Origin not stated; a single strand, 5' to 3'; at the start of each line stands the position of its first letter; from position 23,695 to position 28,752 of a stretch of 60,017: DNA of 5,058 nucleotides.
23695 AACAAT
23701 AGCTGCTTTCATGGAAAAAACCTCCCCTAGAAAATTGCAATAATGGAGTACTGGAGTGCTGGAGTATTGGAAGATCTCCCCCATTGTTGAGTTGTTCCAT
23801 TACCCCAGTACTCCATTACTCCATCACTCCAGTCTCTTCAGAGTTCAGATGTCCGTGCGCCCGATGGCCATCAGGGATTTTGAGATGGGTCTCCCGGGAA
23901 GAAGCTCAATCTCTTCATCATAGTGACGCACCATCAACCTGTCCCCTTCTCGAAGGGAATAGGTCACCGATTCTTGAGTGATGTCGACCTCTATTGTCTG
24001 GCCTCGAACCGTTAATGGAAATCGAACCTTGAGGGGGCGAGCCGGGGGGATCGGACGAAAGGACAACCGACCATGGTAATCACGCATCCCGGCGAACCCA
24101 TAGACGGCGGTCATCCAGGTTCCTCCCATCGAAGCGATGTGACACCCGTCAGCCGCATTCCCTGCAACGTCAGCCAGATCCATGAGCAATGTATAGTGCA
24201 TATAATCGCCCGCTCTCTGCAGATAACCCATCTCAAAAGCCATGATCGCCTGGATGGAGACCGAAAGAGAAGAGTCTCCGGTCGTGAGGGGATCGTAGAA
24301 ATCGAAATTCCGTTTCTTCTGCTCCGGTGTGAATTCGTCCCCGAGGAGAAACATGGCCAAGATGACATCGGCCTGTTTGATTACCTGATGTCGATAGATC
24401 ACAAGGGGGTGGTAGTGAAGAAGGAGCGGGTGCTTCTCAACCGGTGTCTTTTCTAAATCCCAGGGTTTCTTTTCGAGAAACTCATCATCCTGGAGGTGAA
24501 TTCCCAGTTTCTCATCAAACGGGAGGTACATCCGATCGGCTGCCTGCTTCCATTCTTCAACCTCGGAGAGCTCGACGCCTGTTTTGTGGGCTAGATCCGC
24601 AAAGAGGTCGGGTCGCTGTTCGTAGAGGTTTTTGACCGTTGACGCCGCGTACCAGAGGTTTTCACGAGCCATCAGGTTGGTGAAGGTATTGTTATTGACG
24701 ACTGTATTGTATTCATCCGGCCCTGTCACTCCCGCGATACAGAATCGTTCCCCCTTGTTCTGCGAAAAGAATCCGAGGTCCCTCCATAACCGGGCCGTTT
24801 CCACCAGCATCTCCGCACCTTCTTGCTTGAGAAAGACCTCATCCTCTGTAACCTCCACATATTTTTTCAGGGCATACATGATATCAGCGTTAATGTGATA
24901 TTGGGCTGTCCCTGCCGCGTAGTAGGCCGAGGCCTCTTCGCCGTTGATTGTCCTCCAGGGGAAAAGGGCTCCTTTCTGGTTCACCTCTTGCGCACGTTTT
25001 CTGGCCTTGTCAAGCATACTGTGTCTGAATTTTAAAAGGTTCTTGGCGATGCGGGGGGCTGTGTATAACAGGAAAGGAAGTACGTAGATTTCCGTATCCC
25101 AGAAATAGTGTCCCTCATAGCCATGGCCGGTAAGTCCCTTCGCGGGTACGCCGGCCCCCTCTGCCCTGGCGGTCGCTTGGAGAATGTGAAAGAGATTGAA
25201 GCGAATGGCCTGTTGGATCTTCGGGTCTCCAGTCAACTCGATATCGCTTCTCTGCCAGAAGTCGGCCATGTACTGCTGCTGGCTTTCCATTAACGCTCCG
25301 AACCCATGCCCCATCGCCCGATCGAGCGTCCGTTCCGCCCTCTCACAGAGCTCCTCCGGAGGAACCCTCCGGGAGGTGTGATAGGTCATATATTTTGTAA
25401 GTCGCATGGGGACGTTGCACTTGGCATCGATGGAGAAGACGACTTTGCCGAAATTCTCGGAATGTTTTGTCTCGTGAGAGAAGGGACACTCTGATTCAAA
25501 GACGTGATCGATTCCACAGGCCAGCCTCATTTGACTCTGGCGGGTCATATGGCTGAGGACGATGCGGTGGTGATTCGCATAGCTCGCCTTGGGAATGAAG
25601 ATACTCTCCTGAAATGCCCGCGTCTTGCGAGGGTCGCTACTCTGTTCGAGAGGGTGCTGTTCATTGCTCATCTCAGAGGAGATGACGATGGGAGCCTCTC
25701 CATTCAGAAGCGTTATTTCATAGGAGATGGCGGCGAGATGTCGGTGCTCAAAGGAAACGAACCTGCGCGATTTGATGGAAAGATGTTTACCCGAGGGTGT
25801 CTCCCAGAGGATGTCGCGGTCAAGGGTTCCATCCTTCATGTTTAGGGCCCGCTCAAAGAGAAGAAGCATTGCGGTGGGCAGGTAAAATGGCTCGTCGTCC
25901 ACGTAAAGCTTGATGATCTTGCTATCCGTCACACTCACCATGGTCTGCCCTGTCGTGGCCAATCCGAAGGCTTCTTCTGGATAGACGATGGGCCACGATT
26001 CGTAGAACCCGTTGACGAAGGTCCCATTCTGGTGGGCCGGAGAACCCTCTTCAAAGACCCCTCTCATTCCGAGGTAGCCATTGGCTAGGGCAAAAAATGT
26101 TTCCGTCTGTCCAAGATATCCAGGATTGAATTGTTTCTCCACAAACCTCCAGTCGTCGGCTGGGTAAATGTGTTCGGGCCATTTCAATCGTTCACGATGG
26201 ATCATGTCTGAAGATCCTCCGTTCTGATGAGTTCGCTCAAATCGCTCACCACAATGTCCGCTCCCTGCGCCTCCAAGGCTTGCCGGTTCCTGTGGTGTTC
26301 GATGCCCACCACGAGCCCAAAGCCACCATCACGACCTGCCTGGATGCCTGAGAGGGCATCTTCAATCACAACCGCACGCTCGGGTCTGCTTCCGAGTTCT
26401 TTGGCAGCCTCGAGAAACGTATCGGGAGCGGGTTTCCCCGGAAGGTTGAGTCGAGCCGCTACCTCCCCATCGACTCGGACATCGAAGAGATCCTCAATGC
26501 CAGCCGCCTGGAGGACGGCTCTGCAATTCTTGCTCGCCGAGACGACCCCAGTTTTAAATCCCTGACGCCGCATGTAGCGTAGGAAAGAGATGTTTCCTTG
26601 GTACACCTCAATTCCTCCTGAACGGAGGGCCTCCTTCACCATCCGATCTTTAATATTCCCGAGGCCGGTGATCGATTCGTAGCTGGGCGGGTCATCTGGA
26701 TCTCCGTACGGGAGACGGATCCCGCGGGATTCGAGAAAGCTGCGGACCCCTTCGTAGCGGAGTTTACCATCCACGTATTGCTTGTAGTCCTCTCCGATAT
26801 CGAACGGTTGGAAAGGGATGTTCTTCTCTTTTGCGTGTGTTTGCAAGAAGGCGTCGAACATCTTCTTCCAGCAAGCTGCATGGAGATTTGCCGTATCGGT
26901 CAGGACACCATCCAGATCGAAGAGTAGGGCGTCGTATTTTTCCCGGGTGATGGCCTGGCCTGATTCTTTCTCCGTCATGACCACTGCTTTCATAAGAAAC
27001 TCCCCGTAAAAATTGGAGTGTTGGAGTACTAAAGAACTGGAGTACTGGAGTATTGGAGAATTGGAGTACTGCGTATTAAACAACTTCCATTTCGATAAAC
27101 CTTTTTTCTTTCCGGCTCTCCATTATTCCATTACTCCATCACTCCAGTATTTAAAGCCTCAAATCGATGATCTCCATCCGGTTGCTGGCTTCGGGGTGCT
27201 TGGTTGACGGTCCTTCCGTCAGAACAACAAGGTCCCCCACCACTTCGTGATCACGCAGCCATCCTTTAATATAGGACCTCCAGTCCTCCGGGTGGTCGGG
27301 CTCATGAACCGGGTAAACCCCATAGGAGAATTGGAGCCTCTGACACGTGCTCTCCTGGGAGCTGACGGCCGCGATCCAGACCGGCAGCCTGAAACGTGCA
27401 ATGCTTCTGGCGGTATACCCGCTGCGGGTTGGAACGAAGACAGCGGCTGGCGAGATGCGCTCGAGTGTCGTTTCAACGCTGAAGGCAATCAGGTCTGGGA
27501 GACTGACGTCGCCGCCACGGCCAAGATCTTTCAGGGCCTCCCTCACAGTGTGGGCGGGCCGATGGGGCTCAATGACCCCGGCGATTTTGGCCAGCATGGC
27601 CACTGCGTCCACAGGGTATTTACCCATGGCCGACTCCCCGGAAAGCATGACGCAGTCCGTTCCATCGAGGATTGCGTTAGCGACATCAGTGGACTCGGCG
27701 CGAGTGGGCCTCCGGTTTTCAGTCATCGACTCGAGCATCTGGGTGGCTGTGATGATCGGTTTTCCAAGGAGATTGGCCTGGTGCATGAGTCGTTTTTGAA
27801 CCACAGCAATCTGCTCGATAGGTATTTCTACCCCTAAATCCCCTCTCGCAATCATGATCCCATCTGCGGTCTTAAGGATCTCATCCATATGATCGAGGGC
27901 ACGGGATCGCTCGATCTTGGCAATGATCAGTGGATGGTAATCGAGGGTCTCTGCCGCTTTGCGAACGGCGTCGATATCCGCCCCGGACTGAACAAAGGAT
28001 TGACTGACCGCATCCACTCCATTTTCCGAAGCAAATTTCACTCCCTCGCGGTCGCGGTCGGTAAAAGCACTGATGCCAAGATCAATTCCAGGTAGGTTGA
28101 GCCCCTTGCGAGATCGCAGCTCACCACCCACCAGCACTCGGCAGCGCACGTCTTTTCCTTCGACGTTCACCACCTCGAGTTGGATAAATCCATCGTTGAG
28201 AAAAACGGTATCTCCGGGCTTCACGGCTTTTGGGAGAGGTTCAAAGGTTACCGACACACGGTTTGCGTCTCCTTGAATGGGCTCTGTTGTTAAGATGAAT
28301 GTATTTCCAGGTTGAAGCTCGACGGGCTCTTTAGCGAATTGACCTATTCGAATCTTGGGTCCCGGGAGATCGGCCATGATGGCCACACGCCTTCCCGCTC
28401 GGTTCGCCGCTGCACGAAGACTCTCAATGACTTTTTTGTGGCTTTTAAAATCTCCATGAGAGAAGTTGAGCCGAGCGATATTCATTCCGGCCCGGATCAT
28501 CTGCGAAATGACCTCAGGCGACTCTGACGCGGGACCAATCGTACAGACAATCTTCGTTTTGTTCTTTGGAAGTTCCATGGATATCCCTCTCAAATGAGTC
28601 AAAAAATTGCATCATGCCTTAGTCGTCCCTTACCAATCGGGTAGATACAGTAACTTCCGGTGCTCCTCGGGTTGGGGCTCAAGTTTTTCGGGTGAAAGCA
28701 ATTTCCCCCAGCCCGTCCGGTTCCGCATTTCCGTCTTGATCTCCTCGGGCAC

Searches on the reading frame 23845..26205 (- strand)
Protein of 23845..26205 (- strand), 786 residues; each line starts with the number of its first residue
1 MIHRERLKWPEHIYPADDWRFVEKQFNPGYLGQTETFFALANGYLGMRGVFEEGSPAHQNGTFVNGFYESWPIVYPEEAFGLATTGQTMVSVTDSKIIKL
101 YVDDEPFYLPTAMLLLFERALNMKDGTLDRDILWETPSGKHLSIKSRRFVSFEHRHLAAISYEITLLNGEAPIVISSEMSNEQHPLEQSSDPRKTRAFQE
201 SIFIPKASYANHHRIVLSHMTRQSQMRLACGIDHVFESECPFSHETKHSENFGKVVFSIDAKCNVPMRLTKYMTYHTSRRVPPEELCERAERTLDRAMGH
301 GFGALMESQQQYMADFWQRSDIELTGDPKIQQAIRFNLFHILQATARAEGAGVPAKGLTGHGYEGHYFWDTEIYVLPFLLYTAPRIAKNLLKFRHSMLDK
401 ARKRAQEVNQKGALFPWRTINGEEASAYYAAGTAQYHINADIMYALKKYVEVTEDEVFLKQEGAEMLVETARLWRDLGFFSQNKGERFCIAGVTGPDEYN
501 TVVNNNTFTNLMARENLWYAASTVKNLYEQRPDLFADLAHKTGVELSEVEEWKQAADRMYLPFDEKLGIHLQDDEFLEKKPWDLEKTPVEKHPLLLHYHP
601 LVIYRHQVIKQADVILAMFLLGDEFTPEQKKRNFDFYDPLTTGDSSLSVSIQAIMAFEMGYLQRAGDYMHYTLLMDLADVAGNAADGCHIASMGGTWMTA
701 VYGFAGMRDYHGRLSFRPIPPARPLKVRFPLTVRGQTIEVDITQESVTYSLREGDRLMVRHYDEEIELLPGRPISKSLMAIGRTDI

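Call 6: search_protein_families(library=pfam, proteins=[window:23845-26205:-])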
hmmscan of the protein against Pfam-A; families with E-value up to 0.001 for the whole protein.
window:23845-26205:- (786 aa): 3 families
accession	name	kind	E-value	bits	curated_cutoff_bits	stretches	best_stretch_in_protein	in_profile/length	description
PF03632.21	Glyco_hydro_65m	-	3.5e-125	418.3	27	1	335-698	1-371/371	Glycosyl hydrolase family 65 central catalytic domain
PF03636.21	Glyco_hydro_65N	-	2.4e-61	207.8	26.6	1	23-279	2-233/233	Glycosyl hydrolase family 65, N-terminal domain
PF03633.20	Glyco_hydro_65C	-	7.2e-16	58.1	22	1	707-768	1-62/62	Glycosyl hydrolase family 65, C-terminal domain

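Call 97: search_protein_families(library=ncbifam, proteins=[window:23845-26205:-], max_evalue=1e-10)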
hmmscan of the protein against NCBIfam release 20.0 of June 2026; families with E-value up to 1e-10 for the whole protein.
window:23845-26205:- (786 aa): 2 families
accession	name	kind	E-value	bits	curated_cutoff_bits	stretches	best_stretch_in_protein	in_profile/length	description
NF010380.0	PRK13807.1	domain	8.9e-153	510.2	838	1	13-768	4-748/756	family 65 glycosyl hydrolase domain-containing protein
NF053734.1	KJHdlse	equivalog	1.3e-54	185.7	800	1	247-541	213-504/668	kojibiose hydrolase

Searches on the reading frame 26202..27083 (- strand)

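Call 6: search_protein_families(library=pfam, proteins=[window:26202-27083:-])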
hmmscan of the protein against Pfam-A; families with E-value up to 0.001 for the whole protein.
window:26202-27083:- (293 aa): 3 families
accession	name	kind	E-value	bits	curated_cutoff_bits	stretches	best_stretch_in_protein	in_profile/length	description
PF00702.32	Hydrolase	-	2e-24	87.5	26.4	1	50-254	1-191/191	haloacid dehalogenase-like hydrolase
PF13419.12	HAD_2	-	1.3e-18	68.2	23.8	1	53-254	1-172/178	Haloacid dehalogenase-like hydrolase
PF13242.12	Hydrolase_like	-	3e-05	24.3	22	1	216-285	3-75/75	HAD-hyrolase-like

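Call 97: search_protein_families(library=ncbifam, proteins=[window:26202-27083:-], max_evalue=1e-10)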
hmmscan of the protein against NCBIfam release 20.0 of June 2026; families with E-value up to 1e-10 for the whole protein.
window:26202-27083:- (293 aa): 13 families
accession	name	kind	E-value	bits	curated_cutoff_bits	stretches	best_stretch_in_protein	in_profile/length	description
TIGR02009.1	PGMB-YQAB-SF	subfamily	1.3e-49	169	153.35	1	50-258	1-185/186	beta-phosphoglucomutase family hydrolase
TIGR01990.1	bPGM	equivalog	1.8e-28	99.8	189.4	1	51-255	2-181/187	beta-phosphoglucomutase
NF053653.1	InDiPhoBT2121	equivalog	3.9e-17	62.5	245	0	159-287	86-213/216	inorganic diphosphatase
TIGR01454.1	AHBA_synth_RP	hypoth_equivalog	9.4e-17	61.3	246.65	1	143-286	58-200/205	AHBA synthesis associated protein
TIGR01509.1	HAD-SF-IA-v3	subfamily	1.5e-15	57.7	29.4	1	167-259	73-153/154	HAD-IA family hydrolase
NF008000.0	PRK10725.1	equivalog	1.7e-15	57.6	215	0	170-256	99-181/188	fructose-1-phosphate/6-phosphogluconate phosphatase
NF009804.0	PRK13288.1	equivalog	2e-15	56.9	218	0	158-287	81-208/215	pyrophosphatase PpaX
NF008087.0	PRK10826.1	equivalog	1.1e-13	51.4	191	1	159-286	92-216/222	hexitol phosphatase HxpB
NF009695.0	PRK13222.1-2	equivalog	1.8e-13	50.5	225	0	159-287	94-220/226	phosphoglycolate phosphatase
TIGR02253.1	CTE7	subfamily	9e-13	48.5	169.75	0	158-286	93-221/221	TIGR02253 family HAD-type hydrolase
TIGR01449.2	PGP_bact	equivalog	2.3e-12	46.9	180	1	54-285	2-209/213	phosphoglycolate phosphatase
NF008610.0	PRK11587.1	equivalog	6.4e-12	45.3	282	0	210-286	131-204/219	sugar phosphatase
NF046057.1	bifunc_MtlD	equivalog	1.4e-11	43.6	800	0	145-259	78-189/683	bifunctional mannitol-1-phosphate dehydrogenase/phosphatase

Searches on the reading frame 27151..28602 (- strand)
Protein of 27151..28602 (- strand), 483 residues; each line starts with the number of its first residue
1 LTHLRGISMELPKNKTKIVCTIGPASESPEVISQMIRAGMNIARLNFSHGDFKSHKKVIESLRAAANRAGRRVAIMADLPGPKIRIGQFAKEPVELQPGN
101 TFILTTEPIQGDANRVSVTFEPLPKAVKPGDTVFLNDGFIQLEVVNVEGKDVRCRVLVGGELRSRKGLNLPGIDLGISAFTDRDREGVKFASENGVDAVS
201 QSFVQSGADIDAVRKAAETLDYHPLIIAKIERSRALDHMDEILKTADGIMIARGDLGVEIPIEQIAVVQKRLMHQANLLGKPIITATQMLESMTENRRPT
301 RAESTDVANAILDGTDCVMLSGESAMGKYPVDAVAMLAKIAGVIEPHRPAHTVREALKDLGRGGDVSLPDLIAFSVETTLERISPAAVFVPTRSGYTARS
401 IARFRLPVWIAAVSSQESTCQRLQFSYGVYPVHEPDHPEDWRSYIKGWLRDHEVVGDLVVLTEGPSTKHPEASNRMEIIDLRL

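Call 6: search_protein_families(library=pfam, proteins=[window:27151-28602:-])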
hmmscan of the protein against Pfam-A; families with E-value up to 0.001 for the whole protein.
window:27151-28602:- (483 aa): 2 families
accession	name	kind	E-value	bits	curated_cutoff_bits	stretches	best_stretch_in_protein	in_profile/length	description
PF00224.27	PK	-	2.2e-119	398.8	30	1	14-334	2-328/328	Pyruvate kinase, barrel domain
PF02887.21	PK_C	-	2.9e-16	60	28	1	372-479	3-114/114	Pyruvate kinase, alpha/beta domain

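Call 97: search_protein_families(library=ncbifam, proteins=[window:27151-28602:-], max_evalue=1e-10)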
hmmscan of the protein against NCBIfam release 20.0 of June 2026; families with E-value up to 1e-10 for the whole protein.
window:27151-28602:- (483 aa): 7 families
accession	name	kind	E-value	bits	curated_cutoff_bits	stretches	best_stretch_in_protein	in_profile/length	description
NF004491.0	PRK05826.1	subfamily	2.9e-158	527.3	432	1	13-481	4-475/477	pyruvate kinase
TIGR01064.1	pyruv_kin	equivalog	6e-155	516.4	306.4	1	15-478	2-473/476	pyruvate kinase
NF004978.0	PRK06354.1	subfamily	3.4e-153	511.2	462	1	13-465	7-462/590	pyruvate kinase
NF004886.0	PRK06247.1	subfamily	3.7e-137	457.9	623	1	13-478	4-467/476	pyruvate kinase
NF006664.0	PRK09206.1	equivalog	3.6e-123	411.6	686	1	14-447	2-435/470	pyruvate kinase PykF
NF005234.0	PRK06739.1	equivalog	9.5e-92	307.6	564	1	19-345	6-329/352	pyruvate kinase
NF011314.0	PRK14725.1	equivalog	8.2e-68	229.2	642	2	92-348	331-597/614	pyruvate kinase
